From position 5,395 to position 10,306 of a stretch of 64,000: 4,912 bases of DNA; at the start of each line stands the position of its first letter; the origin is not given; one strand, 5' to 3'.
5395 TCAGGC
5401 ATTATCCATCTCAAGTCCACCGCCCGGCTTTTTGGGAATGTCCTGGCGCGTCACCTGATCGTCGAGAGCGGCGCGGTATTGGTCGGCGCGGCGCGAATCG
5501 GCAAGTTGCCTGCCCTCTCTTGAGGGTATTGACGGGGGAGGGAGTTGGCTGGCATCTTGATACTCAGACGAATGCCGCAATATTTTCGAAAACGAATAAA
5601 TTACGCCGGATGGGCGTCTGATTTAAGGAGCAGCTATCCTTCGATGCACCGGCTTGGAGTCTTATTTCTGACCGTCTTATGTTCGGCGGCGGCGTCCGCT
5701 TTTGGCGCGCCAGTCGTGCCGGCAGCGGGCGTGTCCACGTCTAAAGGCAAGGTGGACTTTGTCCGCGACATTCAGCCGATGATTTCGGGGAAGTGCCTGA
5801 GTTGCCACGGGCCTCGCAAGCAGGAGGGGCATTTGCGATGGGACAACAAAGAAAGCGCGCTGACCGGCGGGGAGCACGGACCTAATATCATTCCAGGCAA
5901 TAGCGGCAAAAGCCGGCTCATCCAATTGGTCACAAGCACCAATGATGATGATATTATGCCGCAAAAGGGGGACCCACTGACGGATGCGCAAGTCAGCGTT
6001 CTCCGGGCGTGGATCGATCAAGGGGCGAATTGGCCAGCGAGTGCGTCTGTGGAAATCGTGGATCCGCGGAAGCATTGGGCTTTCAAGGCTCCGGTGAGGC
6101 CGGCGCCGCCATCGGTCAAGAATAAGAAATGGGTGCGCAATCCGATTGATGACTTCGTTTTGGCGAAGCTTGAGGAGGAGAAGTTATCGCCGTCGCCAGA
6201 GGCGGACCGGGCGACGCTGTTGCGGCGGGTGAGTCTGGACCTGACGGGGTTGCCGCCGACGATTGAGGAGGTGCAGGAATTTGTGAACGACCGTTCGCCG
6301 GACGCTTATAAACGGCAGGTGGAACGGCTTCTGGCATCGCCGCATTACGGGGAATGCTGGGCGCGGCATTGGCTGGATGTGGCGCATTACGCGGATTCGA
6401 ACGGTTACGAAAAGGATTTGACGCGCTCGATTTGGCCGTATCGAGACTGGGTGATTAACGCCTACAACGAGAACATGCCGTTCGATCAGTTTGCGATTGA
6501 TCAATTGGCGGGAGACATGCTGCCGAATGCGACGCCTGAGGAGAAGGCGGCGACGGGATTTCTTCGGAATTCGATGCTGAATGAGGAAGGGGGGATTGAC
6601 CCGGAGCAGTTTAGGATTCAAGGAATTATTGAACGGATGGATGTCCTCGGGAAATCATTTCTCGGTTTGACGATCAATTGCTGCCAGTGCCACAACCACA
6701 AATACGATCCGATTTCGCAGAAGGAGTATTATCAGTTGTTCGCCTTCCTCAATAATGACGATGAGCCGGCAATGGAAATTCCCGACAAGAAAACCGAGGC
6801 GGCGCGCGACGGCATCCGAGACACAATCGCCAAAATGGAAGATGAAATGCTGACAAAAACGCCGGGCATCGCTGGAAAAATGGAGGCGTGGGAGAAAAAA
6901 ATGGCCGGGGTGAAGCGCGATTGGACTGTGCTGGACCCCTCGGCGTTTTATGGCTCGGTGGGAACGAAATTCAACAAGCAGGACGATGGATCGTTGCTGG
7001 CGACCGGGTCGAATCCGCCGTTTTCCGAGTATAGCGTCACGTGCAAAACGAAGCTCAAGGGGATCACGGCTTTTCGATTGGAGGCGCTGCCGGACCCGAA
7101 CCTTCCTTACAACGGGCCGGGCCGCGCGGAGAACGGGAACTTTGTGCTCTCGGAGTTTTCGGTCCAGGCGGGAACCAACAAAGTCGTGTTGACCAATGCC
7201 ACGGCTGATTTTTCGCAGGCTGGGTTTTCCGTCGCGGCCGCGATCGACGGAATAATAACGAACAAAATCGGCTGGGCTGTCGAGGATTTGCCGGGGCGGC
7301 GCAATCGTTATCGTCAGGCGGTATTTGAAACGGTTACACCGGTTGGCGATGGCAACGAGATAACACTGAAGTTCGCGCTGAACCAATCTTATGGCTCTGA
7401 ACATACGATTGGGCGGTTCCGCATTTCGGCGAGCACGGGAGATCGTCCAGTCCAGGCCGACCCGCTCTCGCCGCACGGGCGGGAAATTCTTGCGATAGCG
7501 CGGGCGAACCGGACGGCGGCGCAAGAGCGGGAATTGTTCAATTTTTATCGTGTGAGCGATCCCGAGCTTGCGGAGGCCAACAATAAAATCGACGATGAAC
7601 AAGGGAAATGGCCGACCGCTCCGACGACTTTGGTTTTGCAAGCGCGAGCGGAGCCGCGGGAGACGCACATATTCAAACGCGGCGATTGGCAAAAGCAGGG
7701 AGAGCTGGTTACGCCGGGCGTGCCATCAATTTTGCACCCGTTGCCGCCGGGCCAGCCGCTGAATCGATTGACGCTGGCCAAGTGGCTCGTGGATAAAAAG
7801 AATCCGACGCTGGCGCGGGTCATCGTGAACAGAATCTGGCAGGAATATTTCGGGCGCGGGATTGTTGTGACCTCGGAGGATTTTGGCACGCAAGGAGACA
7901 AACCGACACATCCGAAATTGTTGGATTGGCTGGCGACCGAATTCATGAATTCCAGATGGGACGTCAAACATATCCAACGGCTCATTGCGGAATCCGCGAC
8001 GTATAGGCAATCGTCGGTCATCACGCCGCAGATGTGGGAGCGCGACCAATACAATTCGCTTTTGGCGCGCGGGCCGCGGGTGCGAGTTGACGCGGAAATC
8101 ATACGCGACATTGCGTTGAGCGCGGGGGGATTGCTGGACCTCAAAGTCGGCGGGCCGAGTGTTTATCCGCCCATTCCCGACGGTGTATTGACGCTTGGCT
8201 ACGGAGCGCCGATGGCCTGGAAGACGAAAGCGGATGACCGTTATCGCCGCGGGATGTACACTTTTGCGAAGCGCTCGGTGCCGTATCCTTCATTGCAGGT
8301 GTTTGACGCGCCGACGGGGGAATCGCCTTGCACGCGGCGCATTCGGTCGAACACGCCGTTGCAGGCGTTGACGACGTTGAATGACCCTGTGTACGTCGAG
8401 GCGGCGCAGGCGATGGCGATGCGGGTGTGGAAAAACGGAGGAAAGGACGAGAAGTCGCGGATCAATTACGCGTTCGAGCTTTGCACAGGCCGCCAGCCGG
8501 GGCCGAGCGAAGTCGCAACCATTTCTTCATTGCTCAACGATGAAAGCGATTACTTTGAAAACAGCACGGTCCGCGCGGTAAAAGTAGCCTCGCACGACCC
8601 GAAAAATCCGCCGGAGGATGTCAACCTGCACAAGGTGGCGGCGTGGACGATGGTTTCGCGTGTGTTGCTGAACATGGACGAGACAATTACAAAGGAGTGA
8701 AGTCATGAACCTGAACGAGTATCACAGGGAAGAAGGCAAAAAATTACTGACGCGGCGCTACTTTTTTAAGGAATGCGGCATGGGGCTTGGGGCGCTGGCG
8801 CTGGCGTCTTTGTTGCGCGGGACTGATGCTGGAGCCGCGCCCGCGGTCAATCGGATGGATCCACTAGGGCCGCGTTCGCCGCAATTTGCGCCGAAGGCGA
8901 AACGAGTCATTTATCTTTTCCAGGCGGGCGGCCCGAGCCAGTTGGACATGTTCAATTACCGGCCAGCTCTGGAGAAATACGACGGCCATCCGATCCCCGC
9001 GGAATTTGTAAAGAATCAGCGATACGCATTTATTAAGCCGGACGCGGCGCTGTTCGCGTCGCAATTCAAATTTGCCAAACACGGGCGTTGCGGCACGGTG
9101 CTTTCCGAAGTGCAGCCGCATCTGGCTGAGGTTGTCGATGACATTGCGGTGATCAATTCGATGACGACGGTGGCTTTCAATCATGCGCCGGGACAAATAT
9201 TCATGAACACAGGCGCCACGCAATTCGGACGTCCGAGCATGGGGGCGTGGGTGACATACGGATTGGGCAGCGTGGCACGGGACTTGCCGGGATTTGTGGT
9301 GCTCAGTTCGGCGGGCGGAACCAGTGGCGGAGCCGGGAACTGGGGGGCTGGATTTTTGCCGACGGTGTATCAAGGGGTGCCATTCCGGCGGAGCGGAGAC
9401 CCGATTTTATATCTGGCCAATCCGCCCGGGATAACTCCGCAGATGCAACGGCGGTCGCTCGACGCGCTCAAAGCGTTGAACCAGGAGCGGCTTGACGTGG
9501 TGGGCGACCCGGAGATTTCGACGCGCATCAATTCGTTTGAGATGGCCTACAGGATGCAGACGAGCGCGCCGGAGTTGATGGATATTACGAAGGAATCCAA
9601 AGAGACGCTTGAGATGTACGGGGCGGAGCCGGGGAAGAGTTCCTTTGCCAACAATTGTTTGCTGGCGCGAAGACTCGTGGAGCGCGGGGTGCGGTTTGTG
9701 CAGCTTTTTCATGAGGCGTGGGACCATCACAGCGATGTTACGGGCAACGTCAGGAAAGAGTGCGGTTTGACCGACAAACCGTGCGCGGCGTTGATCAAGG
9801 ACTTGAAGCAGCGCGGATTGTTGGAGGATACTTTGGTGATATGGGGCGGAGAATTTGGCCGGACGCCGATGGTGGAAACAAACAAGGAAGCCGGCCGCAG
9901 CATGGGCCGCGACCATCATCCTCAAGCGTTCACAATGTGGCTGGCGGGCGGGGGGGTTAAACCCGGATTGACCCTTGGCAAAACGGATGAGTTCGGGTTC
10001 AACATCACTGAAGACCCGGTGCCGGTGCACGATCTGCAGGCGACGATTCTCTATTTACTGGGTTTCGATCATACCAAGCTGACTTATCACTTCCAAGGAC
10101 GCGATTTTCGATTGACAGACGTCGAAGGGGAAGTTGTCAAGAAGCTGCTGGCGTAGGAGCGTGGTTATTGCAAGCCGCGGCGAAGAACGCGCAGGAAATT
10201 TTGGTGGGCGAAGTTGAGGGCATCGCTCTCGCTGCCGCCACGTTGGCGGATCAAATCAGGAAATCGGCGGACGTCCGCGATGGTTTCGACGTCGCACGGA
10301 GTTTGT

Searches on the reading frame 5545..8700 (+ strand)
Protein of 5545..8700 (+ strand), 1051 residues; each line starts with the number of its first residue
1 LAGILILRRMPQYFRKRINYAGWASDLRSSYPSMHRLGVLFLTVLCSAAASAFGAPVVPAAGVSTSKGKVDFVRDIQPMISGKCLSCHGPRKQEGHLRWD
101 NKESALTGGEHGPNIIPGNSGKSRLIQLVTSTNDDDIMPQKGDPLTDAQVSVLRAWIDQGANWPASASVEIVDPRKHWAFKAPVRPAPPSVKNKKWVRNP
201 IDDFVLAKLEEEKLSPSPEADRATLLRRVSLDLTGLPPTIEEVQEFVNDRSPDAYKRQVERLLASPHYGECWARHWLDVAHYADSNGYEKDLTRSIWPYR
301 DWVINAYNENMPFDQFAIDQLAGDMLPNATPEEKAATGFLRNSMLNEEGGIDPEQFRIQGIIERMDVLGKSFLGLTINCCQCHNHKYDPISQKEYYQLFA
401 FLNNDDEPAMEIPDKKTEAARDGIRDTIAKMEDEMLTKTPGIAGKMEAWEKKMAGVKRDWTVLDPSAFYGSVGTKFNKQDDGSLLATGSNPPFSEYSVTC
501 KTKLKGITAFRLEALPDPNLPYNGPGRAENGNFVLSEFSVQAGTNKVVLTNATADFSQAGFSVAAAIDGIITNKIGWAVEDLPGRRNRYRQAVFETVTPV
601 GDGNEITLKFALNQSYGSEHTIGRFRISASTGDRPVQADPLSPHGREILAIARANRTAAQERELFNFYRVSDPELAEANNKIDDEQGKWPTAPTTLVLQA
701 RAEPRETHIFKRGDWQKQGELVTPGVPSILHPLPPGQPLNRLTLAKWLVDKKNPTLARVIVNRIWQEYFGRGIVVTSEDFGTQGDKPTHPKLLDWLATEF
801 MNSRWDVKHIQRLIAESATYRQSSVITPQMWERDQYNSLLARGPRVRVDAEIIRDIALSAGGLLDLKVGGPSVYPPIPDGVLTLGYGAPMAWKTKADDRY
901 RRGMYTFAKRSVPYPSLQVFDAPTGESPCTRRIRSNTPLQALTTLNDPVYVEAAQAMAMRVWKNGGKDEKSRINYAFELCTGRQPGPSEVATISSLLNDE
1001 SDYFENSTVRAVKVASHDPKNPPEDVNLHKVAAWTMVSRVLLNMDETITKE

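Call 3: search_protein_families(library=pfam, proteins=[window:5545-8700:+], max_evalue=0.01)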
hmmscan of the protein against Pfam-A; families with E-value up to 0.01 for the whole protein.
window:5545-8700:+ (1051 aa): 4 families
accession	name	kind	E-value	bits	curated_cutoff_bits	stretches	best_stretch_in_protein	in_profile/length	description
PF07587.16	PSD1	-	7.8e-95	317.3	28.5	1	740-996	1-243/244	Protein of unknown function (DUF1553)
PF07583.16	PSCyt2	-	8e-90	300.8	29.8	1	200-404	1-206/209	Protein of unknown function (DUF1549)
PF07635.16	PSCyt1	-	1.7e-13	51.4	22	1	84-139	1-56/59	Planctomycete cytochrome C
PF13442.11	Cytochrome_CBB3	-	0.00085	20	27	1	82-157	12-68/68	Cytochrome C oxidase, cbb3-type, subunit III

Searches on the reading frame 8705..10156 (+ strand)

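Call 3: search_protein_families(library=pfam, proteins=[window:8705-10156:+], max_evalue=0.01)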
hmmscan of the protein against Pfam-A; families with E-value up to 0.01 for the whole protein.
window:8705-10156:+ (483 aa): 1 family
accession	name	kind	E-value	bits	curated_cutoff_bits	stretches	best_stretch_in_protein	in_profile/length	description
PF07394.17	DUF1501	-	1.4e-156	522.1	27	1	65-482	1-390/390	Protein of unknown function (DUF1501)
